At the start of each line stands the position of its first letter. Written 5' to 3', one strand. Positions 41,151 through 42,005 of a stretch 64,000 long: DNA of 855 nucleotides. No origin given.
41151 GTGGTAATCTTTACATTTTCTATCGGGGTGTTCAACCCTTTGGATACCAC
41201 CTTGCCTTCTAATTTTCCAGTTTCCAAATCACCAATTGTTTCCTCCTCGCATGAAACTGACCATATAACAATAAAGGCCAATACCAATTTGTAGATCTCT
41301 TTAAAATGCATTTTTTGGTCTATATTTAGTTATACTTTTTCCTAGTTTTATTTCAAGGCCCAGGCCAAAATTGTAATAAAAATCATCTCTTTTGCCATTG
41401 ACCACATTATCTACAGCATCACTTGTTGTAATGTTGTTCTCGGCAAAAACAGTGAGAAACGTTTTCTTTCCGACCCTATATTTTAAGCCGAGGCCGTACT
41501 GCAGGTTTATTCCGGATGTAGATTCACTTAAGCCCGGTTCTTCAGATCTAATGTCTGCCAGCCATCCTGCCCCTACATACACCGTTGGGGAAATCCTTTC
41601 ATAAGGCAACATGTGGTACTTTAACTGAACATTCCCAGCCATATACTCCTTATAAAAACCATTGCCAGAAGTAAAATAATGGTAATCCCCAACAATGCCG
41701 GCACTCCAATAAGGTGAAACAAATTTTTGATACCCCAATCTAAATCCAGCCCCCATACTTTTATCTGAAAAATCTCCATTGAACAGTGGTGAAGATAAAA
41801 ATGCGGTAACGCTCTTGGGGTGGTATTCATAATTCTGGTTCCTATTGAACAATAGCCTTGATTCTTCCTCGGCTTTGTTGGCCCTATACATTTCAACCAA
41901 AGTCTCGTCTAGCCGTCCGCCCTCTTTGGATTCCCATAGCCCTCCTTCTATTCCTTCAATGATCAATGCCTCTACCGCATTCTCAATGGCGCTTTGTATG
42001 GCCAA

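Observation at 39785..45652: Complete curli-type functional-amyloid secretion operon in a Flavobacteriaceae-like genome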

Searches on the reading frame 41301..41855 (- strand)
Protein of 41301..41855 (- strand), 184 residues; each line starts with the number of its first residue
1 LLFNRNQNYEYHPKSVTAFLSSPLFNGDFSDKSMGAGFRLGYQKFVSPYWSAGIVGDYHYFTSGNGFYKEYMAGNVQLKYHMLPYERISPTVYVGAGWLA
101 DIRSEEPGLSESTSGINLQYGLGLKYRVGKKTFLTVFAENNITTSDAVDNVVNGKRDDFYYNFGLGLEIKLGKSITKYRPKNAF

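Call 48: search_solved_structures(query=window:41301-41855:-, max_evalue=10, show_alignments=1)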
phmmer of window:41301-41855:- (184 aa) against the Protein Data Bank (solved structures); distinct sequences matched with E-value up to 10: 0.

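Call 53: search_solved_structures(query=A6, max_evalue=10, show_alignments=1)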
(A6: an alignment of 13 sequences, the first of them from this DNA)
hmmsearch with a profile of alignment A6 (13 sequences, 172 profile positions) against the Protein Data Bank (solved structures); distinct sequences matched with E-value up to 10: 0.
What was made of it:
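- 41304..41840 (-): C-terminal outer-membrane beta-barrel domain fused to CsgG (aa 290-468). No sequence match in the PDB (calls 48, 53).
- The barrel has no solved relative by sequence (call 53) and was not modelled here.
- Tried and rejected: None, either with the single sequence or with the profile (calls 48, 53).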

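Call 54: search_protein_families(library=pfam, alignment_id=A6, max_evalue=0.01)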
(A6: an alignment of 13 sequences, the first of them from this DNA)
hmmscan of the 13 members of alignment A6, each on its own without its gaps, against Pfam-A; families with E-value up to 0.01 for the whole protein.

A. member 1, seq(179 aa): 1 family
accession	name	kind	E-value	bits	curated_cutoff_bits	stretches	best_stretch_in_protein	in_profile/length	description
PF13505.12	OMP_b-brl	-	4.7e-08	33.8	28.7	1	17-148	32-158/175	Outer membrane protein beta-barrel domain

B. families by the number of members that match (of 13 scanned): 3 families
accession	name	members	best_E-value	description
PF13505.12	OMP_b-brl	13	3.9e-11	Outer membrane protein beta-barrel domain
PF25222.1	DUF7840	1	0.0002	Domain of unknown function (DUF7840)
PF13568.12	OMP_b-brl_2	1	0.0051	Outer membrane protein beta-barrel domain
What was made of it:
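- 41304..41840 (-): 13 of 13 orthologous domains hit it, best 3.9e-11 (call 54).
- On OmpA-like small outer-membrane beta-barrels (Pfam OMP_b-brl, PF13505): 13 of 13 orthologues match, best 3.9e-11 (call 54).
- Barrel: 13 of 13 domains hit OMP_b-brl (call 54).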
